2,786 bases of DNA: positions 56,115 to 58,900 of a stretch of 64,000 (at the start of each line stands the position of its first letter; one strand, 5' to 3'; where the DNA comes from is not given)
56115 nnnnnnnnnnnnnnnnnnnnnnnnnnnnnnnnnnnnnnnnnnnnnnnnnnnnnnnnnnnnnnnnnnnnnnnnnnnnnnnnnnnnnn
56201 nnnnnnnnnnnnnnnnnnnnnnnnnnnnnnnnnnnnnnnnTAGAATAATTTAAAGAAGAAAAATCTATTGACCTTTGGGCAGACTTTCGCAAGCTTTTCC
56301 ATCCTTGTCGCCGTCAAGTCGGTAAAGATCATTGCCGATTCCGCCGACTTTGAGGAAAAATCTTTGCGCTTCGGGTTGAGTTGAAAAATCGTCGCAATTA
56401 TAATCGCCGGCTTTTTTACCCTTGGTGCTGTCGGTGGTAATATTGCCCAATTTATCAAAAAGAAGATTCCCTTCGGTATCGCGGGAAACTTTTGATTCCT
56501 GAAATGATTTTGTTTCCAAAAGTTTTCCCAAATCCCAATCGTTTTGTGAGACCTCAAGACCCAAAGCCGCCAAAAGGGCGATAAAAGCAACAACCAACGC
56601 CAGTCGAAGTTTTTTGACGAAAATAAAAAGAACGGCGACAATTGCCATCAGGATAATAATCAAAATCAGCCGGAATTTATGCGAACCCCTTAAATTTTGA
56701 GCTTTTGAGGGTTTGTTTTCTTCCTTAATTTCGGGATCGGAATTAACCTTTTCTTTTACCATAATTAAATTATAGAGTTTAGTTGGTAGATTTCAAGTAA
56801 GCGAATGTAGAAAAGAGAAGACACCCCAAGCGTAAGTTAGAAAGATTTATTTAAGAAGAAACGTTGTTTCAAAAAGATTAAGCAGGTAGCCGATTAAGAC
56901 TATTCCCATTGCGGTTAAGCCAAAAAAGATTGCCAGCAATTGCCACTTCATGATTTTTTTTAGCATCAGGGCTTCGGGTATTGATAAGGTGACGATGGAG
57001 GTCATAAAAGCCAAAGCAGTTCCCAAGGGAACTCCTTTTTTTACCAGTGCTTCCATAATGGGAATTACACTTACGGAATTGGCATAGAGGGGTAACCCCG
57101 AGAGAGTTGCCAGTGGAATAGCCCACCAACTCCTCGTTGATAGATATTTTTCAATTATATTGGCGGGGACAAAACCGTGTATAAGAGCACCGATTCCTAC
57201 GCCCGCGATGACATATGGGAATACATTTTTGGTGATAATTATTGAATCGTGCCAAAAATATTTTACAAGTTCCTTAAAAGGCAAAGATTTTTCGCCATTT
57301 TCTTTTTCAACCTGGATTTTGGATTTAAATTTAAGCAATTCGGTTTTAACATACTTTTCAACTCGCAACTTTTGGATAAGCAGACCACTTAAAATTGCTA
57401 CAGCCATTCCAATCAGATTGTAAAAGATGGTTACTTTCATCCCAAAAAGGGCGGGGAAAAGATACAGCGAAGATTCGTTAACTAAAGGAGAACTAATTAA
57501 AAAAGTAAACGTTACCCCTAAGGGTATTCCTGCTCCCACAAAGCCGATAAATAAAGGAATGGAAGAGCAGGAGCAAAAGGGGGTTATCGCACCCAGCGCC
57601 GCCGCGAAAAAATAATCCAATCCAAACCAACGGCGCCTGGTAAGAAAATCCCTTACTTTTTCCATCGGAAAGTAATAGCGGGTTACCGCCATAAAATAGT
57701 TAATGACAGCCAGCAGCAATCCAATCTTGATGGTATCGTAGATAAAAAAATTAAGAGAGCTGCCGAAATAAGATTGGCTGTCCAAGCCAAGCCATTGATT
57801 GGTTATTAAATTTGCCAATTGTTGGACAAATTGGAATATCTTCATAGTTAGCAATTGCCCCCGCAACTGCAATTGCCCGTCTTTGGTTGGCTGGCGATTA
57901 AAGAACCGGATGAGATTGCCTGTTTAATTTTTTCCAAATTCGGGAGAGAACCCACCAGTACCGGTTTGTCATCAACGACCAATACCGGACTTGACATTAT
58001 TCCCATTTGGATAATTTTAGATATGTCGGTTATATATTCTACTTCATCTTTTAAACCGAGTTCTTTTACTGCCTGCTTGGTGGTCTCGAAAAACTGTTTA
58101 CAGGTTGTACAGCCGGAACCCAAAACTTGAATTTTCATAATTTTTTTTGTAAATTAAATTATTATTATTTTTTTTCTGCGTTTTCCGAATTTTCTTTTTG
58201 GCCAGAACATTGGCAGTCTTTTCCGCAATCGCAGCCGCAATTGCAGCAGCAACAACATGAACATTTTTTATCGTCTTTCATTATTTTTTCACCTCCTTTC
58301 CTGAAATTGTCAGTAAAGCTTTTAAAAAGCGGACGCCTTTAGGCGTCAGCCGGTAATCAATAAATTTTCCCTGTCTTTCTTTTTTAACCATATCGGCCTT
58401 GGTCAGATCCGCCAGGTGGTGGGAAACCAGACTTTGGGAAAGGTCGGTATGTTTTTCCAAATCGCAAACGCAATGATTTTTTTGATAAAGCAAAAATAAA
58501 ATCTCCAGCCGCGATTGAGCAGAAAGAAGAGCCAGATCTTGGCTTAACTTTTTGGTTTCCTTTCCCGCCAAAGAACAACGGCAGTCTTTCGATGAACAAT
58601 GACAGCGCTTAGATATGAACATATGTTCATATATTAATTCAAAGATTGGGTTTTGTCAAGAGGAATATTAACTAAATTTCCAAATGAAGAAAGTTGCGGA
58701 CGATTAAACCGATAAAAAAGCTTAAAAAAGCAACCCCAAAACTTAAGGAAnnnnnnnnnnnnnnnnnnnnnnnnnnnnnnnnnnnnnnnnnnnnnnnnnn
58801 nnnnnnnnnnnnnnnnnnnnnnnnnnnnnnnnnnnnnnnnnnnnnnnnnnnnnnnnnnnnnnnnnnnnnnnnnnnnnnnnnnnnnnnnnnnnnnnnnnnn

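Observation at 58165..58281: Unannotated 38 aa peptide with 11 cysteines (metallothionein-like) translationally coupled to the ArsR gene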

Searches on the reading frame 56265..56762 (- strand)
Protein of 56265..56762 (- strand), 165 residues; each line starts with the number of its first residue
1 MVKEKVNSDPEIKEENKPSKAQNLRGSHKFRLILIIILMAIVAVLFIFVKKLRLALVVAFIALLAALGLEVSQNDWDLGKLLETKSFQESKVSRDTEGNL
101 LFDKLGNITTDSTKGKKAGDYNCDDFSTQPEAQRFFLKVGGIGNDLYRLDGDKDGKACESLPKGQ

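Call 3: search_protein_families(library=pfam, proteins=[window:56265-56762:-], max_evalue=1)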
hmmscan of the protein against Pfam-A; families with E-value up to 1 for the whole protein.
window:56265-56762:- (165 aa): 11 families
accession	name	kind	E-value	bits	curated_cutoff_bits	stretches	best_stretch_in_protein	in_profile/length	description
PF05901.16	Excalibur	-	2e-05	25.3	22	1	121-159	2-36/36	Excalibur calcium-binding domain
PF13515.12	FUSC_2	-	0.0091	16.6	25.6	1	34-78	62-108/126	Fusaric acid resistance protein-like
PF04647.20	AgrB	-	0.013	15.3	23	1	13-65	126-177/185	Accessory gene regulator B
PF06691.16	DUF1189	-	0.033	14.1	28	1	32-69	154-191/244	Protein of unknown function (DUF1189)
PF04932.20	Wzy_C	-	0.045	14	31.7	1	31-68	16-53/149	O-Antigen ligase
PF25094.1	R3H_PUS7L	-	0.067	13.8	27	1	78-93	48-63/73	PUS7L R3H domain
PF17370.7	DUF5392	-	0.097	13.2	25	1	34-81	38-85/139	Family of unknown function (DUF5392)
PF13567.11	DUF4131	-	0.1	12.7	31.6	1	33-71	9-48/165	Domain of unknown function (DUF4131)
PF12575.13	Pox_EPC_I2-L1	-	0.18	12.5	23.4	1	18-49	36-67/72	Poxvirus entry protein complex L1 and I2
PF24334.1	DUF7502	-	0.19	11.5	27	1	48-104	147-203/281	Family of unknown function (DUF7502)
PF20088.4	DUF6480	-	0.31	11.4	25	1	18-47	42-71/78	Family of unknown function (DUF6480)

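Call 4: search_protein_families(library=ncbifam, proteins=[window:56265-56762:-], max_evalue=1)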
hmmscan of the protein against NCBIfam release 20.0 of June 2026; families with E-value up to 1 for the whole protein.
window:56265-56762:- (165 aa): 4 families
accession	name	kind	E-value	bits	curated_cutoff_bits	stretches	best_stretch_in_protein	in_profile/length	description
NF046020.1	HisKinCckABruc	equivalog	0.0099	13.8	1000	1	14-71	9-67/868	cell cycle histidine kinase CckA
NF033632.1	SLATT_4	domain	0.061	13.2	55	1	21-67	20-69/154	SLATT domain-containing protein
TIGR00764.1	lon_rel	equivalog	0.12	10.9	516.6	1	15-111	96-192/608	ATP-dependent protease LonB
NF033634.1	SLATT_1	domain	0.6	10.1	41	1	20-66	16-70/132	SLATT domain-containing protein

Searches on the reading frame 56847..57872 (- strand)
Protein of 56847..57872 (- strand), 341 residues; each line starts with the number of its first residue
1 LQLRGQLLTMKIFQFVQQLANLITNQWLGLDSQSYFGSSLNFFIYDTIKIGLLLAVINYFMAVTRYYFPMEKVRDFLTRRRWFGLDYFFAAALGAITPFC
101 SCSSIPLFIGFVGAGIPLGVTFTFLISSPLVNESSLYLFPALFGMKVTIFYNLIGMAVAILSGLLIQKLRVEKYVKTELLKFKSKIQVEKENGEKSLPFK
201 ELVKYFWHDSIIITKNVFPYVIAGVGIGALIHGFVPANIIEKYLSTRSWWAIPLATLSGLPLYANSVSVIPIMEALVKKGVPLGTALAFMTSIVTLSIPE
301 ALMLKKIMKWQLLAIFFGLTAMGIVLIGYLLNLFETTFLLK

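Call 3: search_protein_families(library=pfam, proteins=[window:56847-57872:-], max_evalue=1)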
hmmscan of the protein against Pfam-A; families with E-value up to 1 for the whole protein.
window:56847-57872:- (341 aa): 1 family
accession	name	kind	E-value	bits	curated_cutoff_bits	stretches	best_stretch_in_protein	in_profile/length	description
PF03773.19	ArsP_1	-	3.8e-58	197.4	32.3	1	38-332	4-293/294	Predicted permease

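Call 4: search_protein_families(library=ncbifam, proteins=[window:56847-57872:-], max_evalue=1)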
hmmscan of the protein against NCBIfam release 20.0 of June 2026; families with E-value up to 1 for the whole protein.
window:56847-57872:- (341 aa): 3 families
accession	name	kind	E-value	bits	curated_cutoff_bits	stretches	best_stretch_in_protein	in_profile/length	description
NF040736.1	efflux_SaoE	equivalog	8.6e-31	107.5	325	1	72-333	40-296/352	efflux transporter SaoE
NF033936.1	CuZnOut_SO0444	equivalog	1.6e-24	86.8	300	1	62-338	20-316/351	SO_0444 family Cu/Zn efflux transporter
TIGR04570.1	mollicut_2TM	hypoth_equivalog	0.2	12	50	1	146-175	19-48/87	TIGR04570 family membrane protein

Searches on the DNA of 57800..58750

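Call 31: search_rna_families(source=window, start=57800, end=58750, threshold=evalue, max_evalue=1)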
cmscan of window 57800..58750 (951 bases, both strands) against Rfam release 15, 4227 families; matches with E-value up to 1: 1.
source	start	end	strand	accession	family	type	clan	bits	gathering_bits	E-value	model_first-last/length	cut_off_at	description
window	58100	58177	-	RF01675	CrcZ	Gene; sRNA;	-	13.4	95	0.37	1-398/398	no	Pseudomonas sRNA CrcZ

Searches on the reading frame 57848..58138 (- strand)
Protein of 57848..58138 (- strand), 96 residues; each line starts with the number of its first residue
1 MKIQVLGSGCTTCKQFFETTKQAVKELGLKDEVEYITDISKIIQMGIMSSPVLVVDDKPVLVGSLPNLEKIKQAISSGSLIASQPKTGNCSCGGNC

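Call 3: search_protein_families(library=pfam, proteins=[window:57848-58138:-], max_evalue=1)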
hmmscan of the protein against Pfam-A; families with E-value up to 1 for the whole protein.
window:57848-58138:- (96 aa): 1 family
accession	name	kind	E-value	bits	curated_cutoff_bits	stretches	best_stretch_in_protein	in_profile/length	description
PF13192.12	Thioredoxin_3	-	9.4e-22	77.3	24.8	1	1-75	1-75/76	Thioredoxin domain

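Call 4: search_protein_families(library=ncbifam, proteins=[window:57848-58138:-], max_evalue=1)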
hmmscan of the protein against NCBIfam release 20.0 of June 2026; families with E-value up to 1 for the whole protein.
window:57848-58138:- (96 aa): 6 families
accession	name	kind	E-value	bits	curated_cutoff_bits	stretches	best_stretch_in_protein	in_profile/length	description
TIGR00412.2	redox_disulf_2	subfamily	5.9e-24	84.3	62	1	2-75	1-74/75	MTH895/ArsE family thioredoxin-like protein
TIGR00411.1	redox_disulf_1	equivalog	2.8e-06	27.3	92.75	1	5-76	5-79/82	MJ0307 family thioredoxin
NF041010.1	glycosy_Agl16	equivalog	0.0048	15.8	575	1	3-52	206-255/352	glycosylation protein Agl16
TIGR02194.1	GlrX_NrdH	subfamily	0.03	14.5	85.75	1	10-67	12-66/72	glutaredoxin-like protein NrdH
TIGR03143.1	AhpF_homolog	hypoth_equivalog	0.066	11.8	687.65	1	8-64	486-544/555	putative alkyl hydroperoxide reductase F subunit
NF049942.1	DF_fam_seleno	subfamily_domain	0.076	13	70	1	8-58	7-59/96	DF family (seleno)protein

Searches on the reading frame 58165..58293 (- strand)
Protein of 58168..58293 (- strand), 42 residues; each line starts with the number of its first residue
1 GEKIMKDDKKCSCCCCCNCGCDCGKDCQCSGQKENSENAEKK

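Call 3: search_protein_families(library=pfam, proteins=[window:58165-58281:-], max_evalue=1)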
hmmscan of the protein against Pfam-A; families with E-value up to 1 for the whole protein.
window:58165-58281:- (38 aa): 0 families

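Call 4: search_protein_families(library=ncbifam, proteins=[window:58165-58281:-], max_evalue=1)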
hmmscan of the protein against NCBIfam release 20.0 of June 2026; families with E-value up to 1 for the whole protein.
window:58165-58281:- (38 aa): 0 families

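Call 5: find_encoding_contigs(protein=window:58165-58281:-, flank=6000, max_places=10)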
Protein window:58165-58281:- (38 aa): no gene with exactly this product is on record in the collection.

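Call 8: find_homologous_proteins(query=window:58168-58293:-, max_evalue=10)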
Query window:58168-58293:-: no candidate shares three 5-residue words with the query. No homologue found.

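Call 26: search_protein_representatives(protein=window:58168-58281:-)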
Query: 38 residues. Proteins with E-value up to 0.001 (for the whole library): 0; up to 1e-10: 0; up to 1e-30: 0. The best 0 are listed.

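Call 35: list_cluster_members(proteins=[window:58168-58281:-, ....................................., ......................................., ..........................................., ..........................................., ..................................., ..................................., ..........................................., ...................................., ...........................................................])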
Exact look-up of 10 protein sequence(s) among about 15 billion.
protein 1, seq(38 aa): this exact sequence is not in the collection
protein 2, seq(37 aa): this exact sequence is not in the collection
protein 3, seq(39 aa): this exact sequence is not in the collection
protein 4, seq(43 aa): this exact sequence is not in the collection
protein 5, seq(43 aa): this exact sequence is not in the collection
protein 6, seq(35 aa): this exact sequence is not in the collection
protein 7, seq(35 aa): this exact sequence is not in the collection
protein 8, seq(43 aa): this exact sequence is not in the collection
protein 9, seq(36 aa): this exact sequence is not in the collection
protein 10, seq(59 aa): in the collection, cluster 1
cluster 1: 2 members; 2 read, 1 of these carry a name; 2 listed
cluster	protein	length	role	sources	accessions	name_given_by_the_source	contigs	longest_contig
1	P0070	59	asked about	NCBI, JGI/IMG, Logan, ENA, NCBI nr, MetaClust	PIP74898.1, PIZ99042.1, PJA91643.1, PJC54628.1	MAG: hypothetical protein CO135_00220 [Candidatus Levybacteria bacterium ... | MAG: hypothetical protein COW87_01325 [Candidatus Levybacteria bacterium ... | \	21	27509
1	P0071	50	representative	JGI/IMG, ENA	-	-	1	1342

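Call 44: search_protein_families(library=pfam, proteins=[P0070], max_evalue=0.1)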
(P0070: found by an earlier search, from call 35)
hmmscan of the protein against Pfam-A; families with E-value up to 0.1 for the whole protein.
P0070 (59 aa): 0 families
